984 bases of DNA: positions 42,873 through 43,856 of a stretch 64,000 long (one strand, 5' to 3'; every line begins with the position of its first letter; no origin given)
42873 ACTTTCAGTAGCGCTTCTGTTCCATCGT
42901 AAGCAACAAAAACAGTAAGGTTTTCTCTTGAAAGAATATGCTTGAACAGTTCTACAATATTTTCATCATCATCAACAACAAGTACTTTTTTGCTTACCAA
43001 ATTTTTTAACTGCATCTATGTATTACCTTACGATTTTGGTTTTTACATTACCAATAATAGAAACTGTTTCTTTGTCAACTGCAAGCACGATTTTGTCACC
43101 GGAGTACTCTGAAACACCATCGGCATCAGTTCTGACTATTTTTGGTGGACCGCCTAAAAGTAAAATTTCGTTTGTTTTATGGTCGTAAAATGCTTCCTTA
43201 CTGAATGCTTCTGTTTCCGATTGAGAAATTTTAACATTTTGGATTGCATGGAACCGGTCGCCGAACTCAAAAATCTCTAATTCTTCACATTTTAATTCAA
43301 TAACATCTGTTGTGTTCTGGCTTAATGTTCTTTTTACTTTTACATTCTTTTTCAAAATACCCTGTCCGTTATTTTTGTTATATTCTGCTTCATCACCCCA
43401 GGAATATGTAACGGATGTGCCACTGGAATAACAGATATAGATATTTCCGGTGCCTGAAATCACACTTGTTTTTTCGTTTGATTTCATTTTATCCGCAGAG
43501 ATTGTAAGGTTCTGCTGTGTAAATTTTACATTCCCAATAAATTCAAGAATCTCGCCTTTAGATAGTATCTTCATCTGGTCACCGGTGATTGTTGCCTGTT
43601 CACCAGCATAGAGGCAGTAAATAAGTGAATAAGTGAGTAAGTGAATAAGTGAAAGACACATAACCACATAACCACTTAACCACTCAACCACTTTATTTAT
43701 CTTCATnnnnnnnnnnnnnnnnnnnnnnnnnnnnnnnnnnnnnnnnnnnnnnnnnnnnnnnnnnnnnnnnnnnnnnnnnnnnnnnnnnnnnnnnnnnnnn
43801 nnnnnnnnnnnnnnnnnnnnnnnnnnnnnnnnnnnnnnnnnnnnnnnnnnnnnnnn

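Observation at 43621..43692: LptA-like gene signal peptide built from two 8-nt repeat blocks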

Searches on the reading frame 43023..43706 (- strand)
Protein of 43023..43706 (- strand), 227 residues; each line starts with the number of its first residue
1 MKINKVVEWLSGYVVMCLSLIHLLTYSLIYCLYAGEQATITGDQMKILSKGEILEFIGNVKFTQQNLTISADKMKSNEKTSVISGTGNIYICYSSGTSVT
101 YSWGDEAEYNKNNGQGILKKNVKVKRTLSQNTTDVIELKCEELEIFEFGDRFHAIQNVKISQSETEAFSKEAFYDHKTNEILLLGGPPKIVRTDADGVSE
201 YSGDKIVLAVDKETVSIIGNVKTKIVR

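Call 6: search_protein_families(library=pfam, proteins=[window:43023-43706:-])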
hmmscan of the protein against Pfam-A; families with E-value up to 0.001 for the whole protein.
window:43023-43706:- (227 aa): 3 families
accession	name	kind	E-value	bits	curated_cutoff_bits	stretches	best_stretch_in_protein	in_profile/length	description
PF03968.19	LptD_N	-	1.9e-11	44.6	20.4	1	39-139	1-108/113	LptA/(LptD N-terminal domain) LPS transport protein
PF06835.18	LptC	-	2.6e-07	30.9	21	1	69-185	54-168/175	Lipopolysaccharide-assembly, LptC-related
PF13100.11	OstA_2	-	0.00029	20.9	21.2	0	50-137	19-103/158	OstA-like protein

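Call 8: find_encoding_contigs(protein=window:43023-43706:-, flank=10000, max_places=10)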
Protein window:43023-43706:- (227 aa): 1 contig read that carries it; 1 place shown.
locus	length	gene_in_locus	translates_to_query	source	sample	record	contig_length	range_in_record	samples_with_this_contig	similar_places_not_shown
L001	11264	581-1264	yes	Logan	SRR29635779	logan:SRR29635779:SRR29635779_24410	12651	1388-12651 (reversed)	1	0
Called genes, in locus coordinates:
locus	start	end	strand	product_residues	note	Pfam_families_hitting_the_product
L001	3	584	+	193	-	?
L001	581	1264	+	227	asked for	PF06835:LptC (faint), PF03968:LptD_N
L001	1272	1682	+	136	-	PF00072:Response_reg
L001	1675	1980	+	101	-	-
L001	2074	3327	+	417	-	PF07992:Pyr_redox_2, PF13738:Pyr_redox_3, PF00070:Pyr_redox, PF01266:DAO (faint), PF18267:Rubredoxin_C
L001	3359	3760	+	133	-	-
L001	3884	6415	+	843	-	PF14691:Fer4_20, PF00070:Pyr_redox (faint), PF07992:Pyr_redox_2, PF13450:NAD_binding_8 (weak), PF13738:Pyr_redox_3 (faint)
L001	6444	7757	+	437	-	PF04060:FeS, PF03599:CdhD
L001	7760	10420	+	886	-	-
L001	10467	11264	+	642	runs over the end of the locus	PF00111:Fer2, PF17650:RACo_linker, PF17651:Raco_middle, PF14574:RACo_C_ter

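Call 9: find_homologous_proteins(query=window:43023-43706:-)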
Query window:43023-43706:- (227 aa): 25 proteins with E <= 0.001 among 291 candidates.
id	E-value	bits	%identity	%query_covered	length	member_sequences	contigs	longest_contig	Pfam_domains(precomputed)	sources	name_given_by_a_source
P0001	2.7e-143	493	100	100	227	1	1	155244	PF03968.20,PF06835.19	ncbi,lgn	ncbi:MAG: LptA/OstA family protein [Elusimicrobiota bacterium]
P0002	3.4e-101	356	64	65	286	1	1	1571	PF03968.20,PF06835.19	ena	-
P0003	5.7e-85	303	65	100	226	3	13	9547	PF03968.20,PF06835.19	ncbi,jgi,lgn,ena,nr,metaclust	ncbi:MAG: hypothetical protein COS68_06855 [Elusimicrobia bacterium CG06_land_8_20_14_3_00_38_11]|nr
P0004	5.7e-83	296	65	100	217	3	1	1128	PF03968.20,PF06835.19,PF13100.12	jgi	jgi:lipopolysaccharide transport protein LptA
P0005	1.6e-82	295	67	90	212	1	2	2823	PF03968.20,PF06835.19,PF13100.12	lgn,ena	-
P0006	1.4e-81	291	65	91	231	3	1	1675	PF03968.20,PF06835.19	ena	-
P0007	2.5e-81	291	63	100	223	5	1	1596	PF03968.20,PF06835.19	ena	-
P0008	3.4e-81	290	65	93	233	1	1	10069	PF03968.20,PF06835.19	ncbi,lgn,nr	ncbi:MAG: hypothetical protein HY919_01860 [Elusimicrobia bacterium]|nr:hypothetical protein [Elusim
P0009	3.9e-81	290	63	86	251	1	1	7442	PF03968.20,PF06835.19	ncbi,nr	ncbi:MAG: LptA/OstA family protein [Elusimicrobiota bacterium]|nr:LptA/OstA family protein [Elusimic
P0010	3.0e-79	284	65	90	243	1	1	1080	PF03968.20,PF06835.19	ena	-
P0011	9.8e-79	282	65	91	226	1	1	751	PF03968.20,PF06835.19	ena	-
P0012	2.4e-78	281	67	86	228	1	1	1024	PF03968.20,PF06835.19,PF13100.12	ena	-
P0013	3.6e-78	280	61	95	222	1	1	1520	PF03968.20,PF06835.19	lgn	-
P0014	6.6e-78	280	63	91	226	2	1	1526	PF03968.20,PF06835.19,PF13100.12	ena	-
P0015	7.3e-78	279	62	91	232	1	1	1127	PF03968.20,PF06835.19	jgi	-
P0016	4.4e-77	277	58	97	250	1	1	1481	PF03968.20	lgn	-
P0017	3.5e-75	271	54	99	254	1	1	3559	PF03968.20,PF06835.19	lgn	-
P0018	4.6e-73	264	60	87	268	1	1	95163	PF03968.20,PF06835.19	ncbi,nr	ncbi:MAG: LPS export ABC transporter periplasmic protein LptC [Elusimicrobia bacterium]|nr:LPS expor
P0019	1.5e-72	262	62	94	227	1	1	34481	PF03968.20,PF06835.19,PF13100.12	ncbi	ncbi:MAG: LptA/OstA family protein [Elusimicrobiota bacterium]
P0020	2.0e-72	262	59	94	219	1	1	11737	PF03968.20,PF06835.19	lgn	-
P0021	3.4e-72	261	59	93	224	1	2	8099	PF03968.20,PF06835.19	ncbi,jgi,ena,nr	ncbi:MAG: hypothetical protein CVU80_00705 [Elusimicrobia bacterium HGW-Elusimicrobia-4]|nr:MAG: hyp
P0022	9.7e-70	253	58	88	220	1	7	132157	PF03968.20,PF06835.19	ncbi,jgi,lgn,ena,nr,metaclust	ncbi:MAG: hypothetical protein A2539_06515 [Elusimicrobia bacterium RIFOXYD2_FULL_34_15]|nr:MAG: hyp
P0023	3.3e-69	251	57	87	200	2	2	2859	PF03968.20,PF06835.19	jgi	-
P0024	3.3e-67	245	57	93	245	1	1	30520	PF03968.20,PF06835.19,PF13100.12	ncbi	ncbi:MAG: LptA/OstA family protein [Elusimicrobiota bacterium]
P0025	7.5e-65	237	53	97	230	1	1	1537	PF03968.20,PF06835.19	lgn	-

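Call 10: find_related_loci(query=window:43023-43706:-, collection=genome_contigs, flank=6000)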
Query window:43023-43706:- (227 aa) in genome_contigs; peptide patterns used: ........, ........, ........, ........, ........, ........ (x = any residue, [..] = any of these).
54 stretches matched a pattern, but none encodes a relative of the query by tblastn (E <= 1e-3).

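Call 18: find_encoding_contigs(protein=P0003, flank=10000, max_places=10)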
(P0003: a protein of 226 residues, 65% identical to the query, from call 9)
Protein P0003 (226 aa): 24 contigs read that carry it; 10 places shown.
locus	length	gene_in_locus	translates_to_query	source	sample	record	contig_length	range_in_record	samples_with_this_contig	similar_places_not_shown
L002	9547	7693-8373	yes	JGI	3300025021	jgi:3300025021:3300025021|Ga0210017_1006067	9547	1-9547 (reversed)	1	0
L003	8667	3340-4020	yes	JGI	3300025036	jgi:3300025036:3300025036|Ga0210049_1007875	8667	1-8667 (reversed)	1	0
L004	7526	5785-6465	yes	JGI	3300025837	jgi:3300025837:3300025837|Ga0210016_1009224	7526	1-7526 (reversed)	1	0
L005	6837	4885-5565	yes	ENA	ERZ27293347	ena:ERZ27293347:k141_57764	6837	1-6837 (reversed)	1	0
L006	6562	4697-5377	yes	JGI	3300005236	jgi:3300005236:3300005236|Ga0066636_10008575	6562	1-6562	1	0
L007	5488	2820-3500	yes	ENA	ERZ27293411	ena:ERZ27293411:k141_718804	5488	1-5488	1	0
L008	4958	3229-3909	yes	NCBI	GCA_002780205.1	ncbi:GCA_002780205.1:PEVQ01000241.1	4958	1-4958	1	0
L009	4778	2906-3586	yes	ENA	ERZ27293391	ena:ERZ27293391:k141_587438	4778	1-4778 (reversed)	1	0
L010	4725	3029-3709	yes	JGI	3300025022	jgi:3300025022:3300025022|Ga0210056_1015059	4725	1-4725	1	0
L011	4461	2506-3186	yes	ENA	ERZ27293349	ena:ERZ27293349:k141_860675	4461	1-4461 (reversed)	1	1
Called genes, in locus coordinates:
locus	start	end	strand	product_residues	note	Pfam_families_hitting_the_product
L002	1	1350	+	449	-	?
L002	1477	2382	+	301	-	-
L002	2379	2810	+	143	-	PF01850:PIN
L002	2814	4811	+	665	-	PF04851:ResIII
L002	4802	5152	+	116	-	PF08722:Tn7_TnsA-like_N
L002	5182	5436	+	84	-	PF12773:DZR (weak)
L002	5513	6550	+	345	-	-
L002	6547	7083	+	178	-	PF00702:Hydrolase (faint), PF08282:Hydrolase_3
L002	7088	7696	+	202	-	PF06835:LptC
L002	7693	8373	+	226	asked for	PF06835:LptC (faint), PF03968:LptD_N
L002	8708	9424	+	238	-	PF00005:ABC_tran, PF13304:AAA_21 (faint)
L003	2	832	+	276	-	?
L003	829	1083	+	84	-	PF12773:DZR (weak)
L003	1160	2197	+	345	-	-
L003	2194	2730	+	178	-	PF00702:Hydrolase (faint), PF08282:Hydrolase_3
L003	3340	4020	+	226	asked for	PF06835:LptC (faint), PF03968:LptD_N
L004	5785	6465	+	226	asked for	PF06835:LptC (faint), PF03968:LptD_N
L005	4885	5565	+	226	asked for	PF06835:LptC (faint), PF03968:LptD_N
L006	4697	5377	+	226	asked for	PF06835:LptC (faint), PF03968:LptD_N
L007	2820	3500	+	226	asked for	PF06835:LptC (faint), PF03968:LptD_N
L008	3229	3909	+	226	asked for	PF06835:LptC (faint), PF03968:LptD_N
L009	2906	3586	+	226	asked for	PF06835:LptC (faint), PF03968:LptD_N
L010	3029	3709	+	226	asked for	PF06835:LptC (faint), PF03968:LptD_N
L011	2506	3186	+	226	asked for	PF06835:LptC (faint), PF03968:LptD_N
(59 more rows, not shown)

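Call 19: find_encoding_contigs(protein=P0018, flank=10000, max_places=3)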
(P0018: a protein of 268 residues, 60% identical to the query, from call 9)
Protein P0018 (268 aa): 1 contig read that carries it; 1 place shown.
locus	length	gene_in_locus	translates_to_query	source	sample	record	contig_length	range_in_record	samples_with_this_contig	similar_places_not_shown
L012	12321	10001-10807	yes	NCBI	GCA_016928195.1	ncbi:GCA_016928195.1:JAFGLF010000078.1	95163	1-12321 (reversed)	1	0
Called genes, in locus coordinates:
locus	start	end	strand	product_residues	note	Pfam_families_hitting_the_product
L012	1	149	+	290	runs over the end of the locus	PF01882:DUF58, PF05762:VWA_CoxE (faint), PF13519:VWA_2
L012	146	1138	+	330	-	-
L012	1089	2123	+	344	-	PF00092:VWA, PF13519:VWA_2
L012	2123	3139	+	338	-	PF00092:VWA, PF13519:VWA_2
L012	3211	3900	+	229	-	-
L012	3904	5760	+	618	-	PF13584:BatD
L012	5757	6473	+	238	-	PF00515:TPR_1, PF07719:TPR_2 (weak), PF08239:SH3_3 (weak)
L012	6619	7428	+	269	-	PF00793:DAHP_synth_1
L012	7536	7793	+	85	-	PF12773:DZR (weak)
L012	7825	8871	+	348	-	PF13240:Zn_Ribbon_1 (faint), PF13248:Zn_ribbon_3 (faint)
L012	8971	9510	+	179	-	PF00702:Hydrolase (faint), PF08282:Hydrolase_3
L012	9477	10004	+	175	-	PF06835:LptC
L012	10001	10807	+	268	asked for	PF06835:LptC (faint), PF03968:LptD_N (weak)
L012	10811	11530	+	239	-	PF00005:ABC_tran, PF13304:AAA_21 (faint)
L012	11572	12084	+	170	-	PF02482:Ribosomal_S30AE, PF16321:Ribosom_S30AE_C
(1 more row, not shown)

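Call 20: find_encoding_contigs(protein=P0008, flank=10000, max_places=3)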
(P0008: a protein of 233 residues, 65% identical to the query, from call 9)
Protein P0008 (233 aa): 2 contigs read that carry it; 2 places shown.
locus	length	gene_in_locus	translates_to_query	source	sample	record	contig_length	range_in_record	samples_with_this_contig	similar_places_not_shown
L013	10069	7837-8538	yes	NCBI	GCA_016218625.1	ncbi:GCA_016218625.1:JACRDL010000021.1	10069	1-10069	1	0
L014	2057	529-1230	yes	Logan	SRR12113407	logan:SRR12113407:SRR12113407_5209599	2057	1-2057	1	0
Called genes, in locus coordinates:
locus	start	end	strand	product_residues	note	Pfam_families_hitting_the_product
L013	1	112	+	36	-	PF13333:rve_2 (weak)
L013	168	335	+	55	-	PF01436:NHL (weak)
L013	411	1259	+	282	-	-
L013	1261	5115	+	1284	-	PF00041:fn3, PF19077:Big_13 (faint), PF23981:DUF7305, PF18962:Por_Secre_tail (weak)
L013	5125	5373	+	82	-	PF12773:DZR (weak)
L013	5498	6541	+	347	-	-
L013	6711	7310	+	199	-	PF08282:Hydrolase_3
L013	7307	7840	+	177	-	PF06835:LptC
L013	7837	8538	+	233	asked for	PF06835:LptC (faint), PF03968:LptD_N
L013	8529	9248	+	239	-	PF00005:ABC_tran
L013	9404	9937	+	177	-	PF02482:Ribosomal_S30AE, PF16321:Ribosom_S30AE_C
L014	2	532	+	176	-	?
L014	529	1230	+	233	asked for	PF06835:LptC (faint), PF03968:LptD_N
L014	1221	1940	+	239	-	PF00005:ABC_tran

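Call 23: list_cluster_members(proteins=[P0003, P0004, P0007, P0006, P0001, P0014, P0023])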
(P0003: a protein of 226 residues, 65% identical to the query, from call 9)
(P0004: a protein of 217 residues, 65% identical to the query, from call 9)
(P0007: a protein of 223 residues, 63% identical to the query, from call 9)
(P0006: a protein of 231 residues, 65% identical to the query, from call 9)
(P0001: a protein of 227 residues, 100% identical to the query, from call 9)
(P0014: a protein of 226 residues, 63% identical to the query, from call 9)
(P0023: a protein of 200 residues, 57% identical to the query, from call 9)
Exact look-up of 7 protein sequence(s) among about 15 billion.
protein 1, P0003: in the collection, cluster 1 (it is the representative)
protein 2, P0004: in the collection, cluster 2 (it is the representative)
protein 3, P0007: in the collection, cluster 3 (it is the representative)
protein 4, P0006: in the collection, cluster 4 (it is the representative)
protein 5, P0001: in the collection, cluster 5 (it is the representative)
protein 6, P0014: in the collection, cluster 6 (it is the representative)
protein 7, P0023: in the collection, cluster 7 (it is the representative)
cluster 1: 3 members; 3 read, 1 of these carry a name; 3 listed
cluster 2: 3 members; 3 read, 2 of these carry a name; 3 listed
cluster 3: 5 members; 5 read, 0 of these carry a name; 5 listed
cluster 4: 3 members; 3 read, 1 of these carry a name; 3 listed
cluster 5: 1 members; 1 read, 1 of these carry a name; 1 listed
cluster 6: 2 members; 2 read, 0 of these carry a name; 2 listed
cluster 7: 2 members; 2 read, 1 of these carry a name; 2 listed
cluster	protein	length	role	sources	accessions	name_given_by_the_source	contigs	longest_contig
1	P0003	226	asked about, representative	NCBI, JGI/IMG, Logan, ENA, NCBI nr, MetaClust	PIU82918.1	MAG: hypothetical protein COS68_06855 [Elusimicrobia bacterium ... | \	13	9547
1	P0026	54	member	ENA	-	-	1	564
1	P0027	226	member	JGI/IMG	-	-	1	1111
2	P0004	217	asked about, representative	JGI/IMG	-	lipopolysaccharide transport protein LptA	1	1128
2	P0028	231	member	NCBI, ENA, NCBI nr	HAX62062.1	MAG TPA: hypothetical protein DCX95_05875 [Elusimicrobia bacterium] | hypothetical protein [Elusimicrobiota bacterium]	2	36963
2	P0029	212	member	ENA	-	-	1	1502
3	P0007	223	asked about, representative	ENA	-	-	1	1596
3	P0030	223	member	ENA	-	-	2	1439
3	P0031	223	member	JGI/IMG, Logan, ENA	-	-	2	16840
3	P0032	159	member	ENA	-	-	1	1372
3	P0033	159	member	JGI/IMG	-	-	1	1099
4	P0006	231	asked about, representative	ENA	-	-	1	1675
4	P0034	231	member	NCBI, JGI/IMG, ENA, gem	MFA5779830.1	MAG: LptA/OstA family protein [Elusimicrobiota bacterium]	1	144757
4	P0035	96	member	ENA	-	-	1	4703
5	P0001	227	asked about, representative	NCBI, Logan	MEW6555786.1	MAG: LptA/OstA family protein [Elusimicrobiota bacterium]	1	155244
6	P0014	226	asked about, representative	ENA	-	-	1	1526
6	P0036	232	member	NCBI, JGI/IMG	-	-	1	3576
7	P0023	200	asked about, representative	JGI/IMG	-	-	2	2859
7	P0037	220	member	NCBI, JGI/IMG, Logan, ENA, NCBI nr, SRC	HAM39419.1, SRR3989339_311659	MAG TPA: hypothetical protein DCP53_08525 [Elusimicrobia bacterium] | hypothetical protein [Elusimicrobiota bacterium]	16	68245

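Call 31: find_encoding_contigs(protein=P0034, flank=10000, max_places=1)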
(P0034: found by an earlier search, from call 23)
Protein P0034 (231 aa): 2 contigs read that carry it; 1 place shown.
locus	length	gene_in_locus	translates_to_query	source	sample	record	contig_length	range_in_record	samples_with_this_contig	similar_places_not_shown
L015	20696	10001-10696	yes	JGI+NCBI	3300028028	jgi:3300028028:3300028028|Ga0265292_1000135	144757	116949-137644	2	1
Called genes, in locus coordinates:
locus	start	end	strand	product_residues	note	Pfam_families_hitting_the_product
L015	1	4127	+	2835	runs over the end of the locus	PF28492:Beta_helix_4, PF13229:Beta_helix, PF05048:NosD, PF13229:Beta_helix, PF13229:Beta_helix, PF28492:Beta_helix_4, PF13229:Beta_helix, PF05048:NosD, +13 more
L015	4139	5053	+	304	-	PF03349:Toluene_X (faint), PF03687:UPF0164 (weak), PF19572:PorV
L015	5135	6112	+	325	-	PF00294:PfkB, PF08543:Phos_pyr_kin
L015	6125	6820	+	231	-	PF02348:CTP_transf_3, PF12804:NTP_transf_3 (faint)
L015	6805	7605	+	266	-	PF00793:DAHP_synth_1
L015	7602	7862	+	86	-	PF12773:DZR (faint)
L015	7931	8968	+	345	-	-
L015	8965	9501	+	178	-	PF00702:Hydrolase (faint), PF08282:Hydrolase_3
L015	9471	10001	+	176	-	PF06835:LptC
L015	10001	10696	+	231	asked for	PF03968:LptD_N, PF06835:LptC (faint)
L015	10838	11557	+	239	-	PF00005:ABC_tran, PF13304:AAA_21 (faint)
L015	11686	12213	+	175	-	PF02482:Ribosomal_S30AE, PF16321:Ribosom_S30AE_C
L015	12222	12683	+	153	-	PF00359:PTS_EIIA_2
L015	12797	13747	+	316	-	PF02603:Hpr_kinase_N, PF07475:Hpr_kinase_C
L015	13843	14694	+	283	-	PF03668:RapZ-like_N, PF22740:PapZ_C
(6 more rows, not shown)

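Call 32: find_encoding_contigs(protein=P0028, flank=10000, max_places=2)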
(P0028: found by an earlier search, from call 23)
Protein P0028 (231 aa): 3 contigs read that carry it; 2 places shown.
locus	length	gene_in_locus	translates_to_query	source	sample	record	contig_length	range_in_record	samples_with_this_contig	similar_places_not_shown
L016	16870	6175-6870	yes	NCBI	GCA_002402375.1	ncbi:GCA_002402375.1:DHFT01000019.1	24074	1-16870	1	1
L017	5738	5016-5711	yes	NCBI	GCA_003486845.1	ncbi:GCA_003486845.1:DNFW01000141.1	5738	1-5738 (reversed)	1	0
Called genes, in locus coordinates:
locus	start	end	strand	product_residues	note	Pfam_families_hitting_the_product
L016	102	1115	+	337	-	PF13333:rve_2 (faint), PF13683:rve_3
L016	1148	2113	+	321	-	PF00294:PfkB, PF08543:Phos_pyr_kin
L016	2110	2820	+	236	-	PF02348:CTP_transf_3, PF12804:NTP_transf_3 (weak)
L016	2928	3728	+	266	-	PF00793:DAHP_synth_1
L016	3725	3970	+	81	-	PF13240:Zn_Ribbon_1 (weak), PF13248:Zn_ribbon_3 (weak), PF12773:DZR (weak)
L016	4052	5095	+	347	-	-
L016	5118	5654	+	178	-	PF00702:Hydrolase (faint), PF08282:Hydrolase_3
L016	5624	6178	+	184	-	PF06835:LptC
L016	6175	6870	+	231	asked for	PF03968:LptD_N, PF06835:LptC (weak)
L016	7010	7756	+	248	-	PF00005:ABC_tran, PF13304:AAA_21 (faint)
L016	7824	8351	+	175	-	PF02482:Ribosomal_S30AE, PF16321:Ribosom_S30AE_C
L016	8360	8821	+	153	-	PF00359:PTS_EIIA_2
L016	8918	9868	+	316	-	PF02603:Hpr_kinase_N, PF07475:Hpr_kinase_C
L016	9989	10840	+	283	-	PF03668:RapZ-like_N, PF22740:PapZ_C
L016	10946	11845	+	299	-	PF16258:DUF4912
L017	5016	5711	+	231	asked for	PF03968:LptD_N, PF06835:LptC (weak)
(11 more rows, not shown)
